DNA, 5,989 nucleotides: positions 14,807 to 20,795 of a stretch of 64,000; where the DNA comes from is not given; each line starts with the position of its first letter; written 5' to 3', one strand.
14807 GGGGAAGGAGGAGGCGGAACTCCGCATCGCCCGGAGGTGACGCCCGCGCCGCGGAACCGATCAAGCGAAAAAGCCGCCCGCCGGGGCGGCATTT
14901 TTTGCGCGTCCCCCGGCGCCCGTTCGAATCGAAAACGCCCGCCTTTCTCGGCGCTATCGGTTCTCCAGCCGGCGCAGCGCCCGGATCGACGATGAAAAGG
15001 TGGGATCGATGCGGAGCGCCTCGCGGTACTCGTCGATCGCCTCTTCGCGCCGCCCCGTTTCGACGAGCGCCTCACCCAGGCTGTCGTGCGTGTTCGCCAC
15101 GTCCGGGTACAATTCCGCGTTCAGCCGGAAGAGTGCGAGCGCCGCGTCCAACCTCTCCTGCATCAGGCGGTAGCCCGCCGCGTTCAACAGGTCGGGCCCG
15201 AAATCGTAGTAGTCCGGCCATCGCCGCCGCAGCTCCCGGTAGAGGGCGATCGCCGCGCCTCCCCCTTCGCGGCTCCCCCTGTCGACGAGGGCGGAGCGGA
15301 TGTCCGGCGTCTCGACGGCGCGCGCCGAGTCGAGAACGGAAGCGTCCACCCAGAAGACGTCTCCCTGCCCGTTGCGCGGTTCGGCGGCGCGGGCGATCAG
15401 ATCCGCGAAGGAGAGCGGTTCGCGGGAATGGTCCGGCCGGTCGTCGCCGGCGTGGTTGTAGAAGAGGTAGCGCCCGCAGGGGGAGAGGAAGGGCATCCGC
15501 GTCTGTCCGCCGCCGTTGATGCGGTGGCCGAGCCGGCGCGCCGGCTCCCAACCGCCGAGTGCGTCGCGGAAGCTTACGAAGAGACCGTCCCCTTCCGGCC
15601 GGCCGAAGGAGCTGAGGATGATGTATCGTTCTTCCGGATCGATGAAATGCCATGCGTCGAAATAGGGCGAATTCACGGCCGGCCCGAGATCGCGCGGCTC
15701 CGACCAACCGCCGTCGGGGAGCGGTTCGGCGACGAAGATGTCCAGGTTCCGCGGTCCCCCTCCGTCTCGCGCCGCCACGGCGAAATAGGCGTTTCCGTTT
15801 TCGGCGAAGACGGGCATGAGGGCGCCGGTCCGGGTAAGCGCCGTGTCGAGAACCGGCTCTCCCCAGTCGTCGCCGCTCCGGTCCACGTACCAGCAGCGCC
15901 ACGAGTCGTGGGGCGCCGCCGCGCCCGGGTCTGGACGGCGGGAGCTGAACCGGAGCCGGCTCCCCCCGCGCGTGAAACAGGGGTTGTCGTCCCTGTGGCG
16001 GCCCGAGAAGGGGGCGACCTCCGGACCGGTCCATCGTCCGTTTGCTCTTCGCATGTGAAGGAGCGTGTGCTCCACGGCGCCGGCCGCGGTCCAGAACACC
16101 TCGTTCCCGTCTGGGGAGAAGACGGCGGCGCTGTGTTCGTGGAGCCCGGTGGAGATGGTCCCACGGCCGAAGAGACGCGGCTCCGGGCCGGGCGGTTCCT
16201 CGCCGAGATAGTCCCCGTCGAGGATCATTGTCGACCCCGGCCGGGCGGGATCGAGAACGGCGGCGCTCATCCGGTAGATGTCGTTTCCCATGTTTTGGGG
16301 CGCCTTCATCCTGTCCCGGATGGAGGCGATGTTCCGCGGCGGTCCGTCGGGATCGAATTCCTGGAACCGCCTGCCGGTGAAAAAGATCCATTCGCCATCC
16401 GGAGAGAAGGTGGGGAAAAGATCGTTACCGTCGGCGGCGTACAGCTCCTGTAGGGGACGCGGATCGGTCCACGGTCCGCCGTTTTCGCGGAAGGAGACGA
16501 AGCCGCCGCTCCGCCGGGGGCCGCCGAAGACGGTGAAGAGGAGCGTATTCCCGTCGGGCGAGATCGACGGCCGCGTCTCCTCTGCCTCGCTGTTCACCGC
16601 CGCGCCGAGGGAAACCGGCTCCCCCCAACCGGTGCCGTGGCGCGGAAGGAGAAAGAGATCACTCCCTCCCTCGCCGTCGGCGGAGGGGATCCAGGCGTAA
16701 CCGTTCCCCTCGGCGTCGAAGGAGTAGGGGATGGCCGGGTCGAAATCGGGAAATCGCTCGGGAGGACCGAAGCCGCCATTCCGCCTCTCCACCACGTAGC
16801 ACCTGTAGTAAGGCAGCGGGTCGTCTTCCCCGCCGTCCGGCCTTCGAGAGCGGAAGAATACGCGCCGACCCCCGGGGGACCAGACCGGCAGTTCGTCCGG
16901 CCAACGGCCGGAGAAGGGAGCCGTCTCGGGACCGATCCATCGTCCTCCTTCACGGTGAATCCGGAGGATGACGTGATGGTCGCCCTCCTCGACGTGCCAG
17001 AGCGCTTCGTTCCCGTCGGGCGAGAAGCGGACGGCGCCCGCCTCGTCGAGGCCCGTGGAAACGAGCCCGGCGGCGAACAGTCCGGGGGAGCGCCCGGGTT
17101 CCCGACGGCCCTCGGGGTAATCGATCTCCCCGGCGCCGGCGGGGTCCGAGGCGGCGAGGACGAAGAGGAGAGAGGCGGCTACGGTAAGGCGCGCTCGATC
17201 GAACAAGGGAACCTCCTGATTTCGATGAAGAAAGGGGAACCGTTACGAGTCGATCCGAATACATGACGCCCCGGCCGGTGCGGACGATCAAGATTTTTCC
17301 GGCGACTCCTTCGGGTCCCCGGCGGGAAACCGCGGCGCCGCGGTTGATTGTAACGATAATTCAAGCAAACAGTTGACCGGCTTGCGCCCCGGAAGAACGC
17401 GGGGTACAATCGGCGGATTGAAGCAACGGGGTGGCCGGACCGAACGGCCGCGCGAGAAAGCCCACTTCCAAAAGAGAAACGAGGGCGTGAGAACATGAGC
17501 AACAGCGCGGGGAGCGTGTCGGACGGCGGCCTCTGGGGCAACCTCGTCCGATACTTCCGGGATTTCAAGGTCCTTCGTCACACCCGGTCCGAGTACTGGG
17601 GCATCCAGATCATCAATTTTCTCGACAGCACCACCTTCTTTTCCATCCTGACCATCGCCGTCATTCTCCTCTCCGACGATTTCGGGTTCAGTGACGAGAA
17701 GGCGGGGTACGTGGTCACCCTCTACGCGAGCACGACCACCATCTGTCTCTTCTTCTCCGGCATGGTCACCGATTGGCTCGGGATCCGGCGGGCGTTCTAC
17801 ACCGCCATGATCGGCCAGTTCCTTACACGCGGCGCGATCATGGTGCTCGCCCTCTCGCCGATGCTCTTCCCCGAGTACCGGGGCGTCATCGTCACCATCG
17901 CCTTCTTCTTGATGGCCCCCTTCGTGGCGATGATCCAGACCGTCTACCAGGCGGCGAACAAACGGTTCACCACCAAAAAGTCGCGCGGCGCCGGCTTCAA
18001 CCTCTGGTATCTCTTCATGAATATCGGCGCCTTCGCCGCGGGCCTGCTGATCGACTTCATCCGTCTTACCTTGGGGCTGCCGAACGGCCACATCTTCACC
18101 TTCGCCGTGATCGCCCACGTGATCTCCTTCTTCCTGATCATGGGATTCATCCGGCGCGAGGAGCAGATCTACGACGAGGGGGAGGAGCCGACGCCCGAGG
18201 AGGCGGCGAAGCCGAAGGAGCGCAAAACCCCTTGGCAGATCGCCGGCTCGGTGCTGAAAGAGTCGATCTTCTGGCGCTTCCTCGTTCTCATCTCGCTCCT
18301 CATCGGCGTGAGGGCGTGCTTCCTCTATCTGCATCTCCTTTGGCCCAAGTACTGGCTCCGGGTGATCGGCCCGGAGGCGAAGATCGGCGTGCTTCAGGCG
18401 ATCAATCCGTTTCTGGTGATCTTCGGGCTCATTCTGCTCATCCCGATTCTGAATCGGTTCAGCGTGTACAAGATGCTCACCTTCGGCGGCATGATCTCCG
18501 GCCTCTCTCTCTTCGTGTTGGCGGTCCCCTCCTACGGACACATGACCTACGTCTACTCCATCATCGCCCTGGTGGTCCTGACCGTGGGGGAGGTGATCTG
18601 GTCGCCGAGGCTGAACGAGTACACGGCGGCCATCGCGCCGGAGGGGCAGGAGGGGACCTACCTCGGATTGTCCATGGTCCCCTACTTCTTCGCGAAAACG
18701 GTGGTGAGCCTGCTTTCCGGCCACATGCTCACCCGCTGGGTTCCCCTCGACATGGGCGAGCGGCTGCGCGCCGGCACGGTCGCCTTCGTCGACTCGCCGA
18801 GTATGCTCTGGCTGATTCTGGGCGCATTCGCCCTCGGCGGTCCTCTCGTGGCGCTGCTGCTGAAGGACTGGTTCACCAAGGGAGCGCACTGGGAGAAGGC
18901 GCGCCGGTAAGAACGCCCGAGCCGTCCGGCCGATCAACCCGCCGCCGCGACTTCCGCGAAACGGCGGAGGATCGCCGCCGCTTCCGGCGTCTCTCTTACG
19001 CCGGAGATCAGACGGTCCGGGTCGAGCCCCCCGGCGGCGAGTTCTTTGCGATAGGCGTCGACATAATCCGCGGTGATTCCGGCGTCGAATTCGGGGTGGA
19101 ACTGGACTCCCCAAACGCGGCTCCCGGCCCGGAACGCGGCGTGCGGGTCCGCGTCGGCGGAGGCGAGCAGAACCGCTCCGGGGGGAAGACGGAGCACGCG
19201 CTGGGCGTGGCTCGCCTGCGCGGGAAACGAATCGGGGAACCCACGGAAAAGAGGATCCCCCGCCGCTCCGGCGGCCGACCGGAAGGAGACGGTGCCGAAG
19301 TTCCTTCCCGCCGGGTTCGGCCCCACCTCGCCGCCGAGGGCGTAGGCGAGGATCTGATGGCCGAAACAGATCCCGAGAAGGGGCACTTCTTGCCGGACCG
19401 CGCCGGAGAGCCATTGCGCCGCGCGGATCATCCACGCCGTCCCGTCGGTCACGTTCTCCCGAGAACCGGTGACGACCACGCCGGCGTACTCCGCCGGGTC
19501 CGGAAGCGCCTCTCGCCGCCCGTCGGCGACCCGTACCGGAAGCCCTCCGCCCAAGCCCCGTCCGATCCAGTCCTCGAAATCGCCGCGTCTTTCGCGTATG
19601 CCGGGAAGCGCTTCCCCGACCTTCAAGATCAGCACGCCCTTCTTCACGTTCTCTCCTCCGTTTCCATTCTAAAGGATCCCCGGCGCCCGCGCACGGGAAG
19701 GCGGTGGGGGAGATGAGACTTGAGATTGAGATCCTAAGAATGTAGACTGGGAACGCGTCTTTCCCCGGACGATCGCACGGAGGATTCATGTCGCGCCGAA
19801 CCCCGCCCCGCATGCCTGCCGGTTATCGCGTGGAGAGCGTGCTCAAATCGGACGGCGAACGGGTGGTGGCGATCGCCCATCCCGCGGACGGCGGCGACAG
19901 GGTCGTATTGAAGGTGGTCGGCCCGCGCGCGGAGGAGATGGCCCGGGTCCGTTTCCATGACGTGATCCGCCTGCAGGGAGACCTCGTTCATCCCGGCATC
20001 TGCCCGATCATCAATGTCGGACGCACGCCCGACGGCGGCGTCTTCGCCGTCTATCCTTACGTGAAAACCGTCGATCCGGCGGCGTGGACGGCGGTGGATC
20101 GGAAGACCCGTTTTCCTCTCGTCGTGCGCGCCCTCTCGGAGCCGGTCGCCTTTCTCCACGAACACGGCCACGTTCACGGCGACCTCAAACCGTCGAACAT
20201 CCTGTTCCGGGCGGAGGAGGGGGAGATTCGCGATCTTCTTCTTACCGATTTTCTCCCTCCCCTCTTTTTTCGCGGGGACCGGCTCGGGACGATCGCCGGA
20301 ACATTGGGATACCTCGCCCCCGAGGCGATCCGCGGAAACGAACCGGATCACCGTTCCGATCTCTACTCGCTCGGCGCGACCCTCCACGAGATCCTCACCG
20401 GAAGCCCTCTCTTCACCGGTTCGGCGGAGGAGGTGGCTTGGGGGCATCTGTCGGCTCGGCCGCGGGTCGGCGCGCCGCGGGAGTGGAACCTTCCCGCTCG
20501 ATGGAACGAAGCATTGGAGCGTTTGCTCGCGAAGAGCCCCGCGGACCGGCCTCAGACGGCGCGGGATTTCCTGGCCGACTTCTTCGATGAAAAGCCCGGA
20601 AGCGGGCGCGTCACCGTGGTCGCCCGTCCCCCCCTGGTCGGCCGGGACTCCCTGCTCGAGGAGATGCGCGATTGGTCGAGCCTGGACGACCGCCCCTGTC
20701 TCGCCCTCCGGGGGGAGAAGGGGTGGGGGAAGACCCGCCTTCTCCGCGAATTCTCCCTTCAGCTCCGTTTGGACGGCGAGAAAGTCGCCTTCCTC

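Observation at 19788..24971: A 1727-aa single-polypeptide regulator fusing a Ser/Thr kinase, STAND-like ATPase, TPR, GAF, and a sigma-54 enhancer-binding module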

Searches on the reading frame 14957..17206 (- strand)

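Call 33: search_protein_families(library=pfam, proteins=[window:14957-17206:-], max_evalue=0.01)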
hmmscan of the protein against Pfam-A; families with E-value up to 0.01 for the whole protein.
window:14957-17206:- (750 aa): 11 families
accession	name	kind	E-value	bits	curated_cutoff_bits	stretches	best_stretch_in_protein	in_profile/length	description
PF07676.18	PD40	-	1.9e-14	53.6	20.9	2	201-235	2-33/38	WD40-like Beta Propeller Repeat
PF13424.12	TPR_12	-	1.8e-06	28.5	30.1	1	683-734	23-75/77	Tetratricopeptide repeat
PF07719.23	TPR_2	-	3.5e-06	27.1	27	1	705-736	2-33/34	Tetratricopeptide repeat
PF13414.12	TPR_11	-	3e-05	24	26.8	1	711-736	1-26/42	TPR repeat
PF13428.12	TPR_14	-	0.00024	21.9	23.5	1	706-737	3-34/44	Tetratricopeptide repeat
PF13181.12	TPR_8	-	0.00046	20.6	25.7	1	709-736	6-33/34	Tetratricopeptide repeat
PF00515.34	TPR_1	-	0.0012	19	27.8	0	710-737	7-34/34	Tetratricopeptide repeat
PF13432.12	TPR_16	-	0.0014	19.5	32.7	0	667-735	1-62/65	Tetratricopeptide repeat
PF14559.12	TPR_19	-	0.002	18.9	25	0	681-745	2-65/68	Tetratricopeptide repeat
PF04616.20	Glyco_hydro_43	-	0.0055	16.5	32.2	0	471-534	76-141/288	Glycosyl hydrolases family 43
PF10584.14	Proteasome_A_N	-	0.0087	16.2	27.7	0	358-367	3-12/23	Proteasome subunit A N-terminal signature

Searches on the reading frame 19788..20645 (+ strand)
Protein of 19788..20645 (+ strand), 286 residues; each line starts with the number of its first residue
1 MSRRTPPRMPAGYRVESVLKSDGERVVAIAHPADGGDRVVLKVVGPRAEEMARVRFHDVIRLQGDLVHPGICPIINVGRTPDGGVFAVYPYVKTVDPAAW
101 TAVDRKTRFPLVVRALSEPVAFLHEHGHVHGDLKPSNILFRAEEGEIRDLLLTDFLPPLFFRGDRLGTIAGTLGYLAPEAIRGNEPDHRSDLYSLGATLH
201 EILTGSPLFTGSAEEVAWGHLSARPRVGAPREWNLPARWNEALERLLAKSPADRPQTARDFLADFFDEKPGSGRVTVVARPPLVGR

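Call 30: search_solved_structures(query=window:19788-20645:+, show_alignments=2, max_evalue=0.00001)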
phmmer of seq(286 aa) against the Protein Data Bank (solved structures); distinct sequences matched with E-value up to 0.00001: 830 (the best 60 are shown).
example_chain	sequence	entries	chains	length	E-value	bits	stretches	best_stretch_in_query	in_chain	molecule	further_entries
3f61_A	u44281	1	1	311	8.7e-25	90.9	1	5-266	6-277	Serine/threonine-protein kinase pknB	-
3f69_A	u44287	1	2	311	2.5e-24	89.4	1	5-266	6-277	Serine/threonine-protein kinase pknB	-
3ori_A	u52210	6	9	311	2.6e-24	89.3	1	5-266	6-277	Serine/threonine protein kinase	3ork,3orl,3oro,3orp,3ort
6i2p_A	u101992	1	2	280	4e-24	88.7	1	5-265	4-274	Serine/threonine-protein kinase PknB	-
5u94_A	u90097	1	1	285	4.5e-24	88.5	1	5-265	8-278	Serine/threonine-protein kinase PknB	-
1o6y_A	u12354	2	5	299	5.2e-24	88.3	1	6-265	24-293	SERINE/THREONINE-PROTEIN KINASE PKNB | Probable serine/threonine-protein kinase pknB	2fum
1mru_A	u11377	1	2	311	5.7e-24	88.2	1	8-266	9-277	Probable serine/threonine-protein kinase pknB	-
6b2p_A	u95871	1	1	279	6.7e-24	88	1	12-265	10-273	Serine/threonine-protein kinase PknB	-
3orm_A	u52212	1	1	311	1.3e-23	87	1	11-266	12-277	Serine/threonine protein kinase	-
2h34_A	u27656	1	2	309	1.8e-19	73.4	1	48-263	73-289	Serine/threonine-protein kinase pknE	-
9eed_A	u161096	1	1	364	6.6e-19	71.6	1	7-207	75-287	Kinase domain protein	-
7naa_A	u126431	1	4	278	1.2e-18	70.7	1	14-262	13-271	Non-specific serine/threonine protein kinase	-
9ruk_A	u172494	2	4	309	8.7e-16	61.3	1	35-258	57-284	Serine/threonine-protein kinase StkP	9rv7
9ruj_A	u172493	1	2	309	1e-15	61.1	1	35-258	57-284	Serine/threonine-protein kinase StkP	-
9ru3_A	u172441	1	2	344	1.3e-15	60.7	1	35-258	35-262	Serine/threonine-protein kinase StkP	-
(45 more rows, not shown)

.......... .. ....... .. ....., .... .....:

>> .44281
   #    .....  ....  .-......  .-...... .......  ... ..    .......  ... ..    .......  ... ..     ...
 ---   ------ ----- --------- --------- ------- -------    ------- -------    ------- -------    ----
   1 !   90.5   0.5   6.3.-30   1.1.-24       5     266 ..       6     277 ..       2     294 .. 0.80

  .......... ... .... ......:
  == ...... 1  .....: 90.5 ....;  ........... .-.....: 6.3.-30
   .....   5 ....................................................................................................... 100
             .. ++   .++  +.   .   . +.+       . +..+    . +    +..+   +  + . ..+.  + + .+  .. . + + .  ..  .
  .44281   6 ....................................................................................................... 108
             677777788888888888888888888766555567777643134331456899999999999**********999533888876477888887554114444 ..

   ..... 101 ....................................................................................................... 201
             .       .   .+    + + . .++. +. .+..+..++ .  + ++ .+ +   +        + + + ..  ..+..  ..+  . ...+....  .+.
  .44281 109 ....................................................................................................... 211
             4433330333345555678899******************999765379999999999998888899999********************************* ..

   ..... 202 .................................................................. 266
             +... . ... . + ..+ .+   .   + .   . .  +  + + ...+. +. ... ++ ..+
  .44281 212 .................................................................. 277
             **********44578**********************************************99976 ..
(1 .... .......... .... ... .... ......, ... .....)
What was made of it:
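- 19788..20582 (+): Hanks-type kinase domain, aa 1-265. It is non-RD (HGD). K42, D132, K134, N137, D154 and APE177-179 are present. The Gly-rich loop is degenerate (KSDGER) and DFG reads DFL. PknB 3f61 E 9e-25 with alignment (call 30).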
